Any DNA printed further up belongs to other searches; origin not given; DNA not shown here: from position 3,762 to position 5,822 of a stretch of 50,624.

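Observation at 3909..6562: M48 metallopeptidase translationally coupled to a bacterial dynamin-like protein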

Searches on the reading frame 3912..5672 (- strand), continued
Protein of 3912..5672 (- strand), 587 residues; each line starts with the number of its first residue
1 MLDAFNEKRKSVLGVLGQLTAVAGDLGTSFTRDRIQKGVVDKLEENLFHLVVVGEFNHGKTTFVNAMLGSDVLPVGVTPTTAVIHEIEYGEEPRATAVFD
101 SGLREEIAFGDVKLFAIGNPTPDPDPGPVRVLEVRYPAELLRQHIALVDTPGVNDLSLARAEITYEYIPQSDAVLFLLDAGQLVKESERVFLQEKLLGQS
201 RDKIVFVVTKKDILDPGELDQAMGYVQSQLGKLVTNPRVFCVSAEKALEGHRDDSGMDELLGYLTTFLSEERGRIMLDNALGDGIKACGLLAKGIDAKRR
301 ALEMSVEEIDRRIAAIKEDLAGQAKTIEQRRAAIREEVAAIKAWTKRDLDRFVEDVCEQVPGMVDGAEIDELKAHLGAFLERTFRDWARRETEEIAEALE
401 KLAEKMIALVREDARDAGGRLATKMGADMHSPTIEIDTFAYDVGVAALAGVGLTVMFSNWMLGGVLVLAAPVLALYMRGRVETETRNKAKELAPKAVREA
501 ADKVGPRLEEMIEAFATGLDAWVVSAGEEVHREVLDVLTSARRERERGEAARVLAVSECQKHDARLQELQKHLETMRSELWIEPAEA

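Call 24: list_cluster_members(proteins=[P0242, P0243, P0244, P0245, P0246, P0247, P0248, P0249, P0251, P0254])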
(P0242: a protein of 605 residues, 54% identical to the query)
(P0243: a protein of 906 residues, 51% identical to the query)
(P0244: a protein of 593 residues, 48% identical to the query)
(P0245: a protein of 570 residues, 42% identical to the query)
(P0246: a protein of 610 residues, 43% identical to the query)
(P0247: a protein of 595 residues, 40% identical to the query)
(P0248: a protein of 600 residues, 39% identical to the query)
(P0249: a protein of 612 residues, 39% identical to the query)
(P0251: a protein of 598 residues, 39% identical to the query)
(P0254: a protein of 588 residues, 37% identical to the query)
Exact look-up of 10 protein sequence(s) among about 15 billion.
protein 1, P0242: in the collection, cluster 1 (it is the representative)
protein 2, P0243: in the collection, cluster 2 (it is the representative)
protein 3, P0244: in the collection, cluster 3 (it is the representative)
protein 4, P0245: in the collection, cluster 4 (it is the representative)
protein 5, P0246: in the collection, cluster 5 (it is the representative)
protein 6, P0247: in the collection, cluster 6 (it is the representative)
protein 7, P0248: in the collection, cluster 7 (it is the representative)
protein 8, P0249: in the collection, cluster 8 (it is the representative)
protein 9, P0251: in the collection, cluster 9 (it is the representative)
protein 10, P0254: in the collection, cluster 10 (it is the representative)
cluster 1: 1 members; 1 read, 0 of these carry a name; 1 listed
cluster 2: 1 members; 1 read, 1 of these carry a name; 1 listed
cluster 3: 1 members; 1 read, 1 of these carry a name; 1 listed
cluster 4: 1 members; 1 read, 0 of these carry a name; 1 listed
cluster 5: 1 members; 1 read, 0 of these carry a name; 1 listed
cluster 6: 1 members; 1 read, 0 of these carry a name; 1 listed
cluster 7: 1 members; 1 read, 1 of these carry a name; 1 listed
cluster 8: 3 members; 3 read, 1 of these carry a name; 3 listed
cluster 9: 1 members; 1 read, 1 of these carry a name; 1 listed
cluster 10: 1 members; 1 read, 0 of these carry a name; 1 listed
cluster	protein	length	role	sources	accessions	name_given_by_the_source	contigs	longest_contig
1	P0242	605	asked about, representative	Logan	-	-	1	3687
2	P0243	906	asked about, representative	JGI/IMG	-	Zn-dependent protease with chaperone function/ribosome biogenesis GTPase ...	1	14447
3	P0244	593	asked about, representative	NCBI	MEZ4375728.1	MAG: dynamin family protein [Polyangiaceae bacterium]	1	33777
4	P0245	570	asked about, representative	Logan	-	-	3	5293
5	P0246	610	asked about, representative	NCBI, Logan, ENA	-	-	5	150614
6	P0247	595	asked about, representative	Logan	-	-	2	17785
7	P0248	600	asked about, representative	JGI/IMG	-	small GTP-binding protein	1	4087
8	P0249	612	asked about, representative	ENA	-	-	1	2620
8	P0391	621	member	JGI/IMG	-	small GTP-binding protein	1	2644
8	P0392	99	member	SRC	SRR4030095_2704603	-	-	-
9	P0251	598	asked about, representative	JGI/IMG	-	small GTP-binding protein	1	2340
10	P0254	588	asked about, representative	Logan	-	-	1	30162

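Call 26: find_related_loci(query=A1, collection=genome_contigs, flank=6000)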
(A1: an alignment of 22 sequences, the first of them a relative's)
Query A1 (595 aa) in genome_contigs; peptide patterns used: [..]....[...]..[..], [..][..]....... (x = any residue, [..] = any of these).
600 stretches matched a pattern (row limit reached: there are more); 586 encode a relative of the query (tblastn E <= 1e-3); the best 80 are kept; 80 distinct loci.
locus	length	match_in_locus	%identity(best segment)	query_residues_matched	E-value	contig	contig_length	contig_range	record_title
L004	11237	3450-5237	58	1-593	0e+0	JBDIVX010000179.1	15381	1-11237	MAG: Polyangiales bacterium isolate Bin_29 NODE_1434_length_15381_cov_6.858988, whole genome shotgun sequence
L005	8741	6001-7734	58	1-578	0e+0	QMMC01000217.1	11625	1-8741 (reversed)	MAG: Deltaproteobacteria bacterium isolate B10_G4 B10_Guay4_scaffold_05118, whole genome shotgun sequence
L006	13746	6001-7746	55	2-584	0e+0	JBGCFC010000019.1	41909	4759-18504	MAG: Sandaracinaceae bacterium isolate SGMAG-31 contig19, whole genome shotgun sequence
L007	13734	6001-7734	53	2-579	0e+0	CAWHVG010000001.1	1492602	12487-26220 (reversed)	MAG: uncultured proteobacterium isolate MFD02416.bin.1.293 genome assembly, contig: contig_34873, whole genome shotgun s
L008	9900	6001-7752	52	2-585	0e+0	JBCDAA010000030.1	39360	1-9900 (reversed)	MAG: Myxococcota bacterium isolate P01_F01_bin.48 k141_1075702_length_39360_cov_15.0527, whole genome shotgun sequence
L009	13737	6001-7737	54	2-580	0e+0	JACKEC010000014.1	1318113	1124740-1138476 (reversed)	MAG: Sandaracinaceae bacterium isolate HK-STAS-MYXO-23 HK-STAS-MYXO-23_14, whole genome shotgun sequence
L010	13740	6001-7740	52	2-581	0e+0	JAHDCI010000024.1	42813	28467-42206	MAG: Myxococcota bacterium isolate MAG-130 RZ_2418, whole genome shotgun sequence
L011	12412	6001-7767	52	2-582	0e+0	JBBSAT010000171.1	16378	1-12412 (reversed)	MAG: Polyangiales bacterium isolate La6_metabat2.038 La6_metabat2.038_K_3016092_L_16378_cov_10.9904, whole genome shotgu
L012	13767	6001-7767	51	2-584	0e+0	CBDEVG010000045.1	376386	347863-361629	MAG: Amaricoccus sp. isolate d5c23e1e-6785-4e99-854b-a3fa1252761b genome assembly, contig: contig_45, whole genome shotg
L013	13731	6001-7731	54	3-580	0e+0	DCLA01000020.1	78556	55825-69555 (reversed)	MAG TPA_asm: Myxococcales bacterium UBA1660 UBA1660_contig_11959, whole genome shotgun sequence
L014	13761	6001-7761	50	2-582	0e+0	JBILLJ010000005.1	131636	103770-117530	MAG: Sandaracinaceae bacterium isolate ME2017-07-27_3300044645_group7_bin65 Rohwer_bin1493_scaffold_38_c1, whole genome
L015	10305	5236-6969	53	2-580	0e+0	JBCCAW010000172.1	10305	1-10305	MAG: Myxococcota bacterium isolate P01_A01_bin.20 k141_154242_length_10305_cov_10.0000, whole genome shotgun sequence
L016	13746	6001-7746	52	1-582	0e+0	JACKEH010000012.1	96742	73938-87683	MAG: Sandaracinus sp. isolate HK-STAS-MYXO-28 HK-STAS-MYXO-28_12, whole genome shotgun sequence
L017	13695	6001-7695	51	2-566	8e-171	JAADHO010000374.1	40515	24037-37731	MAG: Deltaproteobacteria bacterium isolate M_MetaBat.197 contig-127_3482, whole genome shotgun sequence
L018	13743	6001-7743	52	1-581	4e-177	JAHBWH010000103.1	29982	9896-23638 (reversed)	MAG: Myxococcales bacterium isolate ACE_MYX12 MYX12_103, whole genome shotgun sequence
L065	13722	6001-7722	38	4-577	9e-129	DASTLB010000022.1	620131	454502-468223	MAG TPA_asm: Kofleriaceae bacterium isolate SMAG_U2472 k141_969508, whole genome shotgun sequence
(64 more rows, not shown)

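Call 40: find_homologous_proteins(query=A3, max_evalue=1e-10)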
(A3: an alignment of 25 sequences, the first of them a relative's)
Query A3 (25 sequences) (606 aa, profile of the alignment): 1103 proteins with E <= 1e-10 among 8000 candidates; the best 120 are listed.
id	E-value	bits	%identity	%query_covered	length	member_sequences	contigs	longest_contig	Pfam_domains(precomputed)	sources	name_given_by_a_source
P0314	1.2e-174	601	100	100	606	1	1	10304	PF01926.30,PF00350.30,PF00009.34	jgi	jgi:GTPase SAR1 family protein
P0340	2.0e-173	597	39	97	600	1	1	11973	PF01926.30,PF00350.30,PF00009.34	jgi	-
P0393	1.7e-154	534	41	92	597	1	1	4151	PF01926.30,PF00350.30,PF00009.34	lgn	-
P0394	5.8e-149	516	29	87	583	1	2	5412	PF01926.30,PF00350.30,PF00009.34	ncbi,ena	-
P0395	5.8e-148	512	30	88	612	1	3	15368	PF01926.30,PF00350.30,PF00009.34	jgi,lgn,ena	jgi:small GTP-binding protein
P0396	1.5e-147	511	30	87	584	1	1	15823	PF01926.30,PF00350.30,PF00009.34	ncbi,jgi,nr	ncbi:MAG: dynamin family protein [Deltaproteobacteria bacterium]|nr:dynamin family protein [Deltapro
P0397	2.2e-147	511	39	96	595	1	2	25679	PF01926.30,PF00350.30,PF00009.34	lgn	-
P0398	6.1e-146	506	30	62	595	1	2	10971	PF01926.30,PF00350.30,PF00009.34,PF21808.3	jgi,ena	-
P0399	9.7e-146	505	41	90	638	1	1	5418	PF01926.30,PF00350.30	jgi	-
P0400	1.3e-145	505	51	93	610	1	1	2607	PF01926.30,PF00350.30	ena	-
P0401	2.4e-145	504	29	80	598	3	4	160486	PF01926.30,PF00350.30,PF00009.34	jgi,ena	-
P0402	1.9e-144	501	29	94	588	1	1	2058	PF01926.30,PF00350.30,PF00009.34,PF21808.3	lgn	-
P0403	2.7e-144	500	29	94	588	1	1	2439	PF01926.30,PF00350.30,PF00009.34,PF21808.3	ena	-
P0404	3.8e-144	500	29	94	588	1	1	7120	PF01926.30,PF00350.30,PF00009.34,PF21808.3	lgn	-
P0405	3.8e-144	500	29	97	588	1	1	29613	PF01926.30,PF00350.30,PF00009.34,PF21808.3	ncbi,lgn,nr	ncbi:MAG: dynamin family protein [Myxococcota bacterium]|nr:dynamin family protein [Myxococcota bact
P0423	6.5e-143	496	41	95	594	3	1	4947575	PF01926.30,PF00350.30,PF00009.34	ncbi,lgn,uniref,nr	ncbi:dynamin family protein [Paenibacillus sp. GD4]|uniref:dynamin family protein n=1 Tax=Paenibacil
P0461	2.5e-136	474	39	90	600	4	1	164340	PF01926.30,PF00350.30,PF00009.34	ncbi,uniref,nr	ncbi:dynamin family protein [Clostridium estertheticum]|uniref:dynamin family protein n=1 Tax=Clostr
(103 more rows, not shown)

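Call 41: find_encoding_contigs(protein=P0423, flank=5000, max_places=1)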
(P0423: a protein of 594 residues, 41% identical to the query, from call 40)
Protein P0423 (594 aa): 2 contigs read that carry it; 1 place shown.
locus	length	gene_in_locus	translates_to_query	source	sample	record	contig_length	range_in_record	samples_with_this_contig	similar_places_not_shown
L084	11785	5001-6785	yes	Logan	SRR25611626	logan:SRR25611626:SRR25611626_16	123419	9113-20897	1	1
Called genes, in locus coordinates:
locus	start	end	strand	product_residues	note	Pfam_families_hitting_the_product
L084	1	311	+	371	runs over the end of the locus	PF18915:DUF5667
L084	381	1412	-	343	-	PF23473:LysM3_LYK4_5 (faint), PF01476:LysM, PF01551:Peptidase_M23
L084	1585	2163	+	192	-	PF00440:TetR_N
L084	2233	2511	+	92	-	-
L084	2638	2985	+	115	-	-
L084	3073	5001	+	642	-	PF00350:Dynamin_N, PF01926:MMR_HSR1 (faint), PF21808:Dynamin-like_hel_bact (weak)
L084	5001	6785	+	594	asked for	PF00009:GTP_EFTU (weak), PF00350:Dynamin_N, PF01926:MMR_HSR1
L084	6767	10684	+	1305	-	PF00350:Dynamin_N, PF05048:NosD, PF13229:Beta_helix, PF13229:Beta_helix, PF05048:NosD, PF13229:Beta_helix, PF05048:NosD, PF13229:Beta_helix, +2 more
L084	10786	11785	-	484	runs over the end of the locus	PF12708:Pect-lyase_RHGA_epim (weak), PF00295:Glyco_hydro_28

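Call 42: find_encoding_contigs(protein=P0461, flank=5000, max_places=1)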
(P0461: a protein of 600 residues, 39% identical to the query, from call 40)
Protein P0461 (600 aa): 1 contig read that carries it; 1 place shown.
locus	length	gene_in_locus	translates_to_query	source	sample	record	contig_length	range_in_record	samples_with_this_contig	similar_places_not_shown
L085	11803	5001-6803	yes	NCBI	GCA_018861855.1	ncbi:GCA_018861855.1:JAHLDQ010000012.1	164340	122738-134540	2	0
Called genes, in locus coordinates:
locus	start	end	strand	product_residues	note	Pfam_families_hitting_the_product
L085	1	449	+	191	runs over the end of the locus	PF00990:GGDEF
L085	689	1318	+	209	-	PF12787:EcsC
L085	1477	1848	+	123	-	PF09858:DUF2085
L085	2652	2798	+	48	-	-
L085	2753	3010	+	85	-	-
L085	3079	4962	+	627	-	PF05049:IIGP (faint), PF00350:Dynamin_N, PF01926:MMR_HSR1, PF21808:Dynamin-like_hel_bact (weak)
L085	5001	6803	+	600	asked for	PF00009:GTP_EFTU (weak), PF00350:Dynamin_N, PF01926:MMR_HSR1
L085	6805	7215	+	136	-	-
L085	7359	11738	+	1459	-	PF00350:Dynamin_N, PF01926:MMR_HSR1, PF02493:MORN (weak)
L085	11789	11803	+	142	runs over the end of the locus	PF13248:Zn_ribbon_3 (weak)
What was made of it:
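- Closest known: Tandem bacterial dynamin systems. Same: The distant Firmicutes relatives sit in clusters of 2-3 dynamin genes (calls 41, 42).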

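Call 48: find_related_loci(query=A4, collection=metagenome_contigs, flank=4000)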
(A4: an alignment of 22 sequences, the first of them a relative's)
Query A4 (295 aa) in metagenome_contigs; peptide patterns used: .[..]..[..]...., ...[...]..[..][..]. (x = any residue, [..] = any of these).
600 stretches matched a pattern (row limit reached: there are more); 567 encode a relative of the query (tblastn E <= 1e-3); the best 80 are kept; 80 distinct loci.
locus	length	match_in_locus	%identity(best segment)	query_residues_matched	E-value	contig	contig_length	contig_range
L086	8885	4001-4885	77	1-295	6e-159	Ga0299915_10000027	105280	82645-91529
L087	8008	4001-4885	76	1-295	1e-155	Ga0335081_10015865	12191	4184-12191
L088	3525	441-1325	76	1-295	2e-161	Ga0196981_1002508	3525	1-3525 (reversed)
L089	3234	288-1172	77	1-295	3e-161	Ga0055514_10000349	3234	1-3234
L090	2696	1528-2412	76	1-295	5e-163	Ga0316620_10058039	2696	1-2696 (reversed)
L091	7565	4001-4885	76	1-295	5e-154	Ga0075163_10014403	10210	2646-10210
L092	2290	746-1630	75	1-295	2e-164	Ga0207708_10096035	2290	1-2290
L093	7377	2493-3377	77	1-295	4e-153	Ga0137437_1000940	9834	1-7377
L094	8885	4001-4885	72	1-295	5e-153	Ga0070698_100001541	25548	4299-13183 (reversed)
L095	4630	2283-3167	73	1-295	8e-156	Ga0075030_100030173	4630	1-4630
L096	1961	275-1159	73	1-295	5e-164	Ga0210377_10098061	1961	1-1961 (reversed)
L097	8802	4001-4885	73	1-295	3e-152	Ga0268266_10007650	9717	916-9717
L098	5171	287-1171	73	1-295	1e-152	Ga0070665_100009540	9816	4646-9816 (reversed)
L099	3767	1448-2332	74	1-295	5e-157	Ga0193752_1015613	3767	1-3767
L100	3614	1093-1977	75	1-295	2e-157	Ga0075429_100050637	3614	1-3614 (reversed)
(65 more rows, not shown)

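Call 60: search_protein_families(library=pfam, proteins=[L065:4106-5062:+, L065:7904-8923:+, L065:8947-11787:+, L065:11816-12532:+, L001:9982-10713:+, L004:1336-2391:-, L065:1174-3654:+], max_evalue=0.001)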
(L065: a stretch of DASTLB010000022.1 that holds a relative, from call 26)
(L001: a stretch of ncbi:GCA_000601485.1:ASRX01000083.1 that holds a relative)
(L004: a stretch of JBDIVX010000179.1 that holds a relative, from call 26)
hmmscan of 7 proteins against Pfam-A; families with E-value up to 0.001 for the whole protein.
L065:4106-5062:+ (319 aa): 1 family
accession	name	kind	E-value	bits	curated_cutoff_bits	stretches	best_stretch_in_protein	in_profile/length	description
PF03706.18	LPG_synthase_TM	-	6.3e-41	141.2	33.4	1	11-297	3-302/302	Lysylphosphatidylglycerol synthase TM region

L065:7904-8923:+ (340 aa): 0 families

L065:8947-11787:+ (947 aa): 20 families
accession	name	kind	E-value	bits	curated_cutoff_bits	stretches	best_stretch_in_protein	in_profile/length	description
PF00350.29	Dynamin_N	-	1e-26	94.4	27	1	464-620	1-168/168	Dynamin family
PF14559.12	TPR_19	-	3.6e-20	72.5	25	3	33-92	1-60/68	Tetratricopeptide repeat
PF07719.23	TPR_2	-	9e-19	66.4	27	0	129-159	1-31/34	Tetratricopeptide repeat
PF13432.12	TPR_16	-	4.6e-18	65.7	32.7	2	28-91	2-65/65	Tetratricopeptide repeat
PF13181.12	TPR_8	-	3.3e-13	49.1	25.7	0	58-87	2-31/34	Tetratricopeptide repeat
PF00515.34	TPR_1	-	5.3e-13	48.6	27.8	0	275-304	1-30/34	Tetratricopeptide repeat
PF13414.12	TPR_11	-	2.5e-12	46.7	26.8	0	98-118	1-21/42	TPR repeat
PF13428.12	TPR_14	-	5.1e-10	39.5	23.5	1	27-65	5-43/44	Tetratricopeptide repeat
PF12895.13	ANAPC3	-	6.9e-10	39.5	27.2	1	38-116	4-81/82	Anaphase-promoting complex, cyclosome, subunit 3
PF01926.29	MMR_HSR1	-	2.1e-09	37.9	21.9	1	464-619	2-113/113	50S ribosome-binding GTPase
PF13424.12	TPR_12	-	3.1e-09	37.3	30.1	1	92-156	4-72/77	Tetratricopeptide repeat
PF13176.12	TPR_7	-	6.6e-09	35.6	27.9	0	279-304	3-28/36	Tetratricopeptide repeat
PF00009.33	GTP_EFTU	-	4.8e-08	33.2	26.5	1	465-639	7-150/188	Elongation factor Tu GTP binding domain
PF13174.12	TPR_6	-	1.7e-07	31.9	26.3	0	93-119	2-28/33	Tetratricopeptide repeat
PF13431.12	TPR_17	-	3e-07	30.6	24.4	0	263-295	1-33/34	Tetratricopeptide repeat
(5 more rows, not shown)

L065:11816-12532:+ (239 aa): 1 family
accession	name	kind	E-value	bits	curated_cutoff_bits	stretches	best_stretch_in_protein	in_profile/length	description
PF01351.25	RNase_HII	-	4.7e-29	102.2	25.8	1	17-213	1-196/199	Ribonuclease HII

L001:9982-10713:+ (244 aa): 0 families

L004:1336-2391:- (352 aa): 3 families
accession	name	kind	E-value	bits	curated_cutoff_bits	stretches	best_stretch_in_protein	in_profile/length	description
PF08541.16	ACP_syn_III_C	-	1.4e-31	109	26.6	1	263-351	1-89/90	3-Oxoacyl-[acyl-carrier-protein (ACP)] synthase III C terminal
PF08545.16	ACP_syn_III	-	3.4e-18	65.7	24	2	107-154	1-48/80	3-Oxoacyl-[acyl-carrier-protein (ACP)] synthase III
PF00108.29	Thiolase_N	-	2.1e-07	31.1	26.4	1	37-142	8-114/260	Thiolase, N-terminal domain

L065:1174-3654:+ (827 aa): 2 families
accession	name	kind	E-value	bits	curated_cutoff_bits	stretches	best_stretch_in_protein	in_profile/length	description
PF16697.10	Yop-YscD_cpl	-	5e-19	68.8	33.2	1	127-217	3-93/94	Inner membrane component of T3SS, cytoplasmic domain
PF00498.31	FHA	-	1.8e-15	57.6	20.7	1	144-208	1-67/67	FHA domain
